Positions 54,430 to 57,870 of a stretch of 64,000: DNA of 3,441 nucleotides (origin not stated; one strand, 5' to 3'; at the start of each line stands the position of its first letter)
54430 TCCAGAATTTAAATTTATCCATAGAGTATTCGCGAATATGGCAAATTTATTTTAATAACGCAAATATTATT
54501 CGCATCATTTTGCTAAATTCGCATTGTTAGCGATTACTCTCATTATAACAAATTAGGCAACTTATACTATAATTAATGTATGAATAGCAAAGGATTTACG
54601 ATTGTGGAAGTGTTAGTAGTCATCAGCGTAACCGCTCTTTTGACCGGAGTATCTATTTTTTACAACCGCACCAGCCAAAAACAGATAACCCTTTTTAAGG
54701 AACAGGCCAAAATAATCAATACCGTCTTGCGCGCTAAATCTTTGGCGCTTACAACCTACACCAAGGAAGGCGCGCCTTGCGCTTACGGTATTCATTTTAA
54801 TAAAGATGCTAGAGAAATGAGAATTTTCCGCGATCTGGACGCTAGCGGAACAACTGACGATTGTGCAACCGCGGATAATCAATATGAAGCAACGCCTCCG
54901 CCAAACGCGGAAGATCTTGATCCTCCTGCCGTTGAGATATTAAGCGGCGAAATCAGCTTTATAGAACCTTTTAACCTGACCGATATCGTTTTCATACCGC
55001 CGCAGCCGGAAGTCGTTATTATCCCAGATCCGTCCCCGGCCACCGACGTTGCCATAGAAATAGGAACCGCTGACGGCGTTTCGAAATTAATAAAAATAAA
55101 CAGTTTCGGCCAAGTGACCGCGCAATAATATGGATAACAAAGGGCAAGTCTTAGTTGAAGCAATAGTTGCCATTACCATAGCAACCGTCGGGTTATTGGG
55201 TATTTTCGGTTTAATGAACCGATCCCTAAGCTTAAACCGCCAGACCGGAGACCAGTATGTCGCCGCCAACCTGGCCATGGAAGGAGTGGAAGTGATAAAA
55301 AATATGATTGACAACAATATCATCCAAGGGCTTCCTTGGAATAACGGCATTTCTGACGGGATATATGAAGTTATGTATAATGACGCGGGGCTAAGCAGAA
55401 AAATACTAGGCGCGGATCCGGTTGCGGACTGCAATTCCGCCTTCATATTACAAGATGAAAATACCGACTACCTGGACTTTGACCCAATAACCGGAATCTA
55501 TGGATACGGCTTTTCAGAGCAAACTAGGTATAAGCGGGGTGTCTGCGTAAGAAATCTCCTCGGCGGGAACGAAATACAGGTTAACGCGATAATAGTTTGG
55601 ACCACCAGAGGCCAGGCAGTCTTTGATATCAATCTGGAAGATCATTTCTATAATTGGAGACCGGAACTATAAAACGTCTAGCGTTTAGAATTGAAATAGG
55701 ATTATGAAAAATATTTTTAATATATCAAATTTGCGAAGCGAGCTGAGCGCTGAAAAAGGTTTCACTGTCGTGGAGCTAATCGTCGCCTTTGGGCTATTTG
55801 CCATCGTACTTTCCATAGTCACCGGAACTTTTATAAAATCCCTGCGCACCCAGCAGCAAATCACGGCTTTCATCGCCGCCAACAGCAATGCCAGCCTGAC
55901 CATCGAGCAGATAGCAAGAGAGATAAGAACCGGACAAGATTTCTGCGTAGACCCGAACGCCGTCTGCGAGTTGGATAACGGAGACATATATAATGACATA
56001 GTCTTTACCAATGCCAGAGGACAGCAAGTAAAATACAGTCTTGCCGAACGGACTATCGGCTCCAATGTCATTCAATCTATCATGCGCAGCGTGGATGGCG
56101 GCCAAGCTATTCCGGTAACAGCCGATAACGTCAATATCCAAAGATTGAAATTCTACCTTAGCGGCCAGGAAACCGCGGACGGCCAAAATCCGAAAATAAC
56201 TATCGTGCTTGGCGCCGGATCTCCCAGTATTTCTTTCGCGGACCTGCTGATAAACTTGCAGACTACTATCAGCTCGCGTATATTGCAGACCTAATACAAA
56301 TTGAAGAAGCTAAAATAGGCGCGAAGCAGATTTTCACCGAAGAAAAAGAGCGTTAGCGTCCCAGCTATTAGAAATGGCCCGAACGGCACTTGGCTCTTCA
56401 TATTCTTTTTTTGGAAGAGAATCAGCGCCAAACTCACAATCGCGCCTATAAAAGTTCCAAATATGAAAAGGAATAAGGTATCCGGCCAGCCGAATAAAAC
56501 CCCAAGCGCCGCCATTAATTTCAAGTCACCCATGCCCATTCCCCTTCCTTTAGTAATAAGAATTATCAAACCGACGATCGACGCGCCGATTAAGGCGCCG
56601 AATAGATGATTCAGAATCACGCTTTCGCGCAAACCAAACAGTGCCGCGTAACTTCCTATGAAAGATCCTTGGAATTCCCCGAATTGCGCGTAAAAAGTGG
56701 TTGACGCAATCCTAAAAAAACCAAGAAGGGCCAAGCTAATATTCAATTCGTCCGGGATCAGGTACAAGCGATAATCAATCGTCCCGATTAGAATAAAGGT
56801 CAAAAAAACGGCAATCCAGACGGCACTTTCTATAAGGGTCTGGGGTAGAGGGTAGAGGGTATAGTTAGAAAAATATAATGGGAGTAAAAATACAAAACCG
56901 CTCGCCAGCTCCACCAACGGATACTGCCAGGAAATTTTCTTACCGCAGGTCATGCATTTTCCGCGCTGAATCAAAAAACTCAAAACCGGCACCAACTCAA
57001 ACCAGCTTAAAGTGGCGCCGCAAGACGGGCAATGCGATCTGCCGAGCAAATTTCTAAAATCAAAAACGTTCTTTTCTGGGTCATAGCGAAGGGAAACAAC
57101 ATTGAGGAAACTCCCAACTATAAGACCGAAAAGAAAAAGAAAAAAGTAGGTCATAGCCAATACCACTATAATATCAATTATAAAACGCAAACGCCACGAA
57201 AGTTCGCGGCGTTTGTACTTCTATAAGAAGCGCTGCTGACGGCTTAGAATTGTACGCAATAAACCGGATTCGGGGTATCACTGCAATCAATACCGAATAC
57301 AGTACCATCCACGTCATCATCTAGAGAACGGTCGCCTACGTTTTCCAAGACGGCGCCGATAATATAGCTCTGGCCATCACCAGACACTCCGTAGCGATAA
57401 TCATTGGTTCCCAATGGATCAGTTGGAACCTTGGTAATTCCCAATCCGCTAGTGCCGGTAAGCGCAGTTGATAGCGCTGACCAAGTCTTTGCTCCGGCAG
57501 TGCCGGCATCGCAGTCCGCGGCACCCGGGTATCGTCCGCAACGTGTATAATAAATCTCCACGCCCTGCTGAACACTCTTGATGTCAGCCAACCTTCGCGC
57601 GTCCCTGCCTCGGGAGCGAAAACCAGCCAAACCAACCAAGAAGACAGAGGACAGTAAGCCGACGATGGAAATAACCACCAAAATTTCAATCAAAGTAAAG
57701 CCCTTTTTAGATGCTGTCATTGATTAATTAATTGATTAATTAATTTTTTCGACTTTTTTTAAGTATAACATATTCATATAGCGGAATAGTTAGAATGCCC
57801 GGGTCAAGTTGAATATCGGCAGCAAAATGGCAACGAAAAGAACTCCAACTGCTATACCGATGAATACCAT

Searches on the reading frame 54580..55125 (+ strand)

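Call 47: search_protein_families(library=ncbifam, proteins=[window:54580-55125:+], max_evalue=0.01)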
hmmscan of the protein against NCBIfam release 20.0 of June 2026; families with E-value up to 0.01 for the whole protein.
window:54580-55125:+ (182 aa): 8 families
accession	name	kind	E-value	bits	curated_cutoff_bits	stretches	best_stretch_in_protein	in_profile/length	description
TIGR01708.2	typeII_sec_gspH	equivalog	0.00016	21.7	80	1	3-88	1-80/169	type II secretion system minor pseudopilin GspH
NF040982.1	ComGD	equivalog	0.00031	21.2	70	1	4-61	2-59/139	competence type IV pilus minor pilin ComGD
NF041013.1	T4P_ComGE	equivalog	0.00076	19.5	49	1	2-66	2-62/83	competence type IV pilus minor pilin ComGE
TIGR02596.1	TIGR02596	subfamily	0.0011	19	70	1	6-58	1-53/196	Verru_Chthon cassette protein D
TIGR02532.1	IV_pilin_GFxxxE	domain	0.0011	18.7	16.3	1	4-23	2-21/24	prepilin-type N-terminal cleavage/methylation domain-containing protein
TIGR01710.1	typeII_sec_gspG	equivalog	0.0021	18.1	88.85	1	4-62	1-61/134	type II secretion system major pseudopilin GspG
NF007800.0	PRK10506.1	equivalog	0.0035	17.2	158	1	3-56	8-61/163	prepilin peptidase-dependent protein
NF007862.0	PRK10574.1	equivalog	0.0041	17.3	138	1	2-27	3-28/145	prepilin peptidase-dependent pilin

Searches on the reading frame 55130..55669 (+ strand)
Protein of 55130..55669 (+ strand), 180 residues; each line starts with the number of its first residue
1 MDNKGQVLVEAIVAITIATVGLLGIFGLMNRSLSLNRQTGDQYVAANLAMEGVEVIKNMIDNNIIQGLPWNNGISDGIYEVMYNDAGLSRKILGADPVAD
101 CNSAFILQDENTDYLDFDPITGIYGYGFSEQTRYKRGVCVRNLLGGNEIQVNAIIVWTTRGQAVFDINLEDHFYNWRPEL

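Call 47: search_protein_families(library=ncbifam, proteins=[window:55130-55669:+], max_evalue=0.01)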
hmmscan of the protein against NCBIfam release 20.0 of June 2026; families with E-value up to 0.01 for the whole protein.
window:55130-55669:+ (180 aa): 1 family
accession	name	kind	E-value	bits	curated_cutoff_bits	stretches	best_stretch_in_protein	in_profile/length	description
TIGR02523.1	type_IV_pilV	equivalog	2.3e-05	24.9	52.2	1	5-57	3-55/139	type IV pilus modification protein PilV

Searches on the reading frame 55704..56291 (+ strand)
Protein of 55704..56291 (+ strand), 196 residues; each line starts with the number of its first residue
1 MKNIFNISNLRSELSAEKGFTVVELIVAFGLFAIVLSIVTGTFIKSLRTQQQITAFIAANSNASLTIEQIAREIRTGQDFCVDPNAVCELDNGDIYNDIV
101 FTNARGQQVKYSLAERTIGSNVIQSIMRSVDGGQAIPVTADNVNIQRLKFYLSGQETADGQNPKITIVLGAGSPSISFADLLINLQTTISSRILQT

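Call 47: search_protein_families(library=ncbifam, proteins=[window:55704-56291:+], max_evalue=0.01)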
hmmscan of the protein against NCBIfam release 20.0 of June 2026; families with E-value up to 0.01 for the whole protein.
window:55704-56291:+ (196 aa): 5 families
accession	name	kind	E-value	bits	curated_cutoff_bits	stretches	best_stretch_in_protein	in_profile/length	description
NF047828.1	T3SSXpsI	equivalog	0.00022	21.3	150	1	18-55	2-39/132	type II secretion system protein XpsI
NF041002.1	pilin_ComGF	equivalog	0.00033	20.9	80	1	17-91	1-73/139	competence type IV pilus minor pilin ComGF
NF041013.1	T4P_ComGE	equivalog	0.00067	19.7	49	1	18-56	4-42/83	competence type IV pilus minor pilin ComGE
TIGR01711.1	gspJ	equivalog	0.0012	18.6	64.85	0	18-55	1-37/192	type II secretion system minor pseudopilin GspJ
TIGR02596.1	TIGR02596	subfamily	0.0043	17.1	70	0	20-51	1-32/196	Verru_Chthon cassette protein D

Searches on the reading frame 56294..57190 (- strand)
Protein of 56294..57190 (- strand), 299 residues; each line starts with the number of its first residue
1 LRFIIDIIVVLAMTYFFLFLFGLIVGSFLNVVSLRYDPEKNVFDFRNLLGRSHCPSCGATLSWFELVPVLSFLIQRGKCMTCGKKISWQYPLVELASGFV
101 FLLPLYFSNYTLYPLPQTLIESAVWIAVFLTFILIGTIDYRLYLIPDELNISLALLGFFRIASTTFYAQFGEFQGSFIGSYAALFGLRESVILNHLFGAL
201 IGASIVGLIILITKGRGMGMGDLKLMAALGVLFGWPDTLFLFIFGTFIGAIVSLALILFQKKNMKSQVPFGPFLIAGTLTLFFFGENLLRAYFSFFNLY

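Call 36: search_protein_families(library=pfam, proteins=[window:56294-57190:-], max_evalue=0.001)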
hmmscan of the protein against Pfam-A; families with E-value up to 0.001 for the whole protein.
window:56294-57190:- (299 aa): 2 families
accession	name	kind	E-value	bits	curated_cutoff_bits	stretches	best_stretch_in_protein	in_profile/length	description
PF06750.18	A24_N_bact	-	1.5e-28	99.1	23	1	20-103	1-79/84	Bacterial Peptidase A24 N-terminal domain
PF01478.23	Peptidase_A24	-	5.1e-11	43.4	26.5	1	127-254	2-104/104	Type IV leader peptidase family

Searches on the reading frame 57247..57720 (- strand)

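Call 47: search_protein_families(library=ncbifam, proteins=[window:57247-57720:-], max_evalue=0.01)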
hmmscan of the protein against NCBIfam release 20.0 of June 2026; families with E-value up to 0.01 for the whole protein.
window:57247-57720:- (158 aa): 9 families
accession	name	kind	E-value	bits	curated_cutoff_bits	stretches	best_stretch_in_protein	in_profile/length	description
TIGR01710.1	typeII_sec_gspG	equivalog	1.8e-11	44.2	88.85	1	6-121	1-112/134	type II secretion system major pseudopilin GspG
TIGR02532.1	IV_pilin_GFxxxE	domain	8.9e-08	31.7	16.3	1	5-26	1-22/24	prepilin-type N-terminal cleavage/methylation domain-containing protein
TIGR01708.2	typeII_sec_gspH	equivalog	8.4e-07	29.1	80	1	6-37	2-33/169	type II secretion system minor pseudopilin GspH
NF007862.0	PRK10574.1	equivalog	2.2e-05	24.6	138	1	4-76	3-72/145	prepilin peptidase-dependent pilin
NF041775.1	typeIV_PilA_Myxo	equivalog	3.3e-05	24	400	1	5-66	10-71/214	type IV pilin protein PilA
NF040999.1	pilin_ComGC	equivalog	0.00012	22.2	75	1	5-59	1-55/84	competence type IV pilus major pilin ComGC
NF007800.0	PRK10506.1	equivalog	0.00039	20.3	158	1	3-37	6-40/163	prepilin peptidase-dependent protein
NF041013.1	T4P_ComGE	equivalog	0.0011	19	49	1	4-31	2-29/83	competence type IV pilus minor pilin ComGE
NF040982.1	ComGD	equivalog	0.0098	16.3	70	0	5-29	1-24/139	competence type IV pilus minor pilin ComGD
